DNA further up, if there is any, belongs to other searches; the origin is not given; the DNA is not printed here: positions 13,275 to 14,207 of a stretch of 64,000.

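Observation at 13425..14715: AcuA/AcuB homologues placed between a [NiFe] hydrogenase operon and korDABC; a second AcuB paralogue at 1895-2605; no acuC or acsA nearby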

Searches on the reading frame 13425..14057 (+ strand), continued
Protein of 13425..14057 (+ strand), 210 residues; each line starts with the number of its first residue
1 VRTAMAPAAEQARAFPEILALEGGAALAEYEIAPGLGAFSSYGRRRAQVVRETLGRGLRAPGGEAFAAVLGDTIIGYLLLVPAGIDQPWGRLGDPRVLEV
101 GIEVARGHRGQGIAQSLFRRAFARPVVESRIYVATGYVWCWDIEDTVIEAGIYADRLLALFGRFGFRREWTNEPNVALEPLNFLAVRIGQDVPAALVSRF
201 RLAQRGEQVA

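Call 71: fold_search(model_id=the predicted structure, library=pdb)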
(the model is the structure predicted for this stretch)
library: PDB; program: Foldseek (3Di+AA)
matches with E <= 10: 876; with E <= 0.001: 269
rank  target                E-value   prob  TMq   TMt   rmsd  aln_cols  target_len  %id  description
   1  2q04_F                7.9e-17  1.00  0.83  0.84   2.0       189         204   28  Crystal structure of acetoin utilization protein (ZP_00540088.1) from Exiguobacterium sibiricum 255-15 at 2.33 A resol (released 2007-06-12)
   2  2q04_A                1.9e-16  1.00  0.84  0.82   3.1       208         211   25  Crystal structure of acetoin utilization protein (ZP_00540088.1) from Exiguobacterium sibiricum 255-15 at 2.33 A resol (released 2007-06-12)
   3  2q04_C                2.9e-16  1.00  0.84  0.83   3.1       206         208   26  Crystal structure of acetoin utilization protein (ZP_00540088.1) from Exiguobacterium sibiricum 255-15 at 2.33 A resol (released 2007-06-12)
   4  2q04_D                5.3e-16  1.00  0.84  0.82   3.2       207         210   26  Crystal structure of acetoin utilization protein (ZP_00540088.1) from Exiguobacterium sibiricum 255-15 at 2.33 A resol (released 2007-06-12)
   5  2q04_B                9.8e-16  1.00  0.84  0.83   3.4       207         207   26  Crystal structure of acetoin utilization protein (ZP_00540088.1) from Exiguobacterium sibiricum 255-15 at 2.33 A resol (released 2007-06-12)
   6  9g7f_C                2.2e-15  1.00  0.83  0.83   2.0       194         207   25  Cryo-EM structure of Acetyl-coenzyme A synthetase (AcsA) dimer (released 2025-04-16)
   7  7kx2_B                1.1e-06  1.00  0.48  0.57   6.1       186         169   14  Spermidine N-acetyltransferase SpeG F149A mutant from Vibrio cholerae (released 2020-12-16)
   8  7kx2_C                3.1e-06  1.00  0.46  0.55   6.6       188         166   15  Spermidine N-acetyltransferase SpeG F149A mutant from Vibrio cholerae (released 2020-12-16)
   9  7kwj_C                4.8e-06  1.00  0.49  0.61   6.1       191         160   14  Spermidine N-acetyltransferase SpeG K23-Q34 chimera from Vibrio cholerae and hSSAT (released 2020-12-16)
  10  7kwh_D                4.8e-06  1.00  0.46  0.56   6.8       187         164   16  Spermidine N-acetyltransferase SpeG K23-Y30 chimera from Vibrio cholerae and hSSAT (released 2020-12-16)
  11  7kwj_B                5.7e-06  1.00  0.49  0.59   5.8       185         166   16  Spermidine N-acetyltransferase SpeG K23-Q34 chimera from Vibrio cholerae and hSSAT (released 2020-12-16)
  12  2i79_D                6.1e-06  1.00  0.51  0.61   4.7       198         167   14  The crystal structure of the acetyltransferase of GNAT family from Streptococcus pneumoniae (released 2006-10-10)
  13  7kwq_B                7.3e-06  1.00  0.46  0.55   6.6       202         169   16  Spermidine N-acetyltransferase SpeG R149-K152 chimera from Vibrio cholerae and hSSAT (released 2020-12-16)
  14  1y9k_B                7.8e-06  1.00  0.46  0.58   5.6       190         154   16  IAA acetyltransferase from Bacillus cereus ATCC 14579 (released 2005-02-01)
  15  5wph_A                7.8e-06  1.00  0.49  0.55   5.7       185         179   16  Crystal structure of ArsN, N-acetyltransferase with substrate AST from Pseudomonas putida KT2440 (released 2018-10-10)
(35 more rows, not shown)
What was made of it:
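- The fold match to AcuA is TM 0.83-0.84, ten orders of magnitude in E-value ahead of other GNATs (call 71). The whole AcuA-specific fold is retained, including the C-terminal extension beyond the GNAT core (call 71).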

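Call 74: search_protein_families(library=pfam, proteins=[L015:8445-8972:+, L015:8986-9525:+, L020:4797-6242:+, L020:1308-3485:+, L041:3-692:+], max_evalue=0.001)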
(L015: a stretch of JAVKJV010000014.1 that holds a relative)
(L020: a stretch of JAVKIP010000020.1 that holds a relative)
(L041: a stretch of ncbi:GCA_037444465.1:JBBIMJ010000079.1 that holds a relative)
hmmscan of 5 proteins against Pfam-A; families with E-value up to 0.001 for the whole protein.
L015:8445-8972:+ (175 aa): 14 families
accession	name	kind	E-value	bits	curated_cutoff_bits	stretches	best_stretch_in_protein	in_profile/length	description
PF12838.12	Fer4_7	-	2.1e-13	51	27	2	44-93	1-52/52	4Fe-4S dicluster domain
PF13187.11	Fer4_9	-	7e-11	42.4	27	2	44-94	1-52/52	4Fe-4S dicluster domain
PF00037.32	Fer4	-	1.7e-10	40.7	21.1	1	78-95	7-24/24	4Fe-4S binding domain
PF13237.11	Fer4_10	-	2.5e-10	40.5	25.5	2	38-90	2-53/53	4Fe-4S dicluster domain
PF12837.12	Fer4_6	-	4.4e-10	39.4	25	1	39-58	3-22/24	4Fe-4S binding domain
PF14697.11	Fer4_21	-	2e-09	37.9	35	1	41-96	4-59/59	4Fe-4S dicluster domain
PF12797.12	Fer4_2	-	9e-08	32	24.5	0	37-57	2-22/22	4Fe-4S binding domain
PF13484.11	Fer4_16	-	1.5e-07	32.5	30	1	78-104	1-28/66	4Fe-4S double cluster binding domain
PF25160.1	LdpA_Fe-S-bd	-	9.9e-06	25.7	27.6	0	77-97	26-46/49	LdpA Fe-S cluster-binding domain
PF13183.11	Fer4_8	-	1.1e-05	26.3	27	0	78-127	4-60/68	4Fe-4S dicluster domain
PF13534.11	Fer4_17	-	4e-05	24.5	22.2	0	78-127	1-52/61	4Fe-4S dicluster domain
PF12800.12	Fer4_4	-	0.00053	20.6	24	0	44-57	3-16/17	4Fe-4S binding domain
PF12798.12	Fer4_3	-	0.00058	21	27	0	79-93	1-15/15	4Fe-4S binding domain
PF13459.11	Fer4_15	-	0.00082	20.5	22.4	0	40-58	3-21/66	4Fe-4S single cluster domain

L015:8986-9525:+ (179 aa): 1 family
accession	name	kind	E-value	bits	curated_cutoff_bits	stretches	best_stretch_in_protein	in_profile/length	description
PF01058.29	Oxidored_q6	-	7e-31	107.1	27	1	25-133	1-125/128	NADH ubiquinone oxidoreductase, 20 Kd subunit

L020:4797-6242:+ (481 aa): 2 families
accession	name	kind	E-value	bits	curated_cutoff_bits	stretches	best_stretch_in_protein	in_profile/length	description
PF00374.24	NiFeSe_Hases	-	9.4e-29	101.1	25.8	2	41-117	1-77/508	Nickel-dependent hydrogenase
PF00346.24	Complex1_49kDa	-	0.00097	18.7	24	0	146-186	12-52/271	Respiratory-chain NADH dehydrogenase, 49 Kd subunit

L020:1308-3485:+ (725 aa): 3 families
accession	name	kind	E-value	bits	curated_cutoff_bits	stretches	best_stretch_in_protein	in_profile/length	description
PF01512.22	Complex1_51K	-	1.4e-48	165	31.2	1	338-509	1-149/150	Nuo51 FMN-binding domain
PF10589.14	NADH_4Fe-4S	-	5e-34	116.5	23.5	1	620-704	1-85/85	NADH-ubiquinone oxidoreductase-F iron-sulfur binding region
PF10531.15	SLBB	-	8.6e-05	22.7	27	1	533-568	2-37/55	SLBB domain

L041:3-692:+ (229 aa): 1 family
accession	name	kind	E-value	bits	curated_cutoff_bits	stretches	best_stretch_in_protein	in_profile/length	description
PF01750.23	HycI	-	4.3e-13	49.7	23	1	101-214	15-129/130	Hydrogenase maturation protease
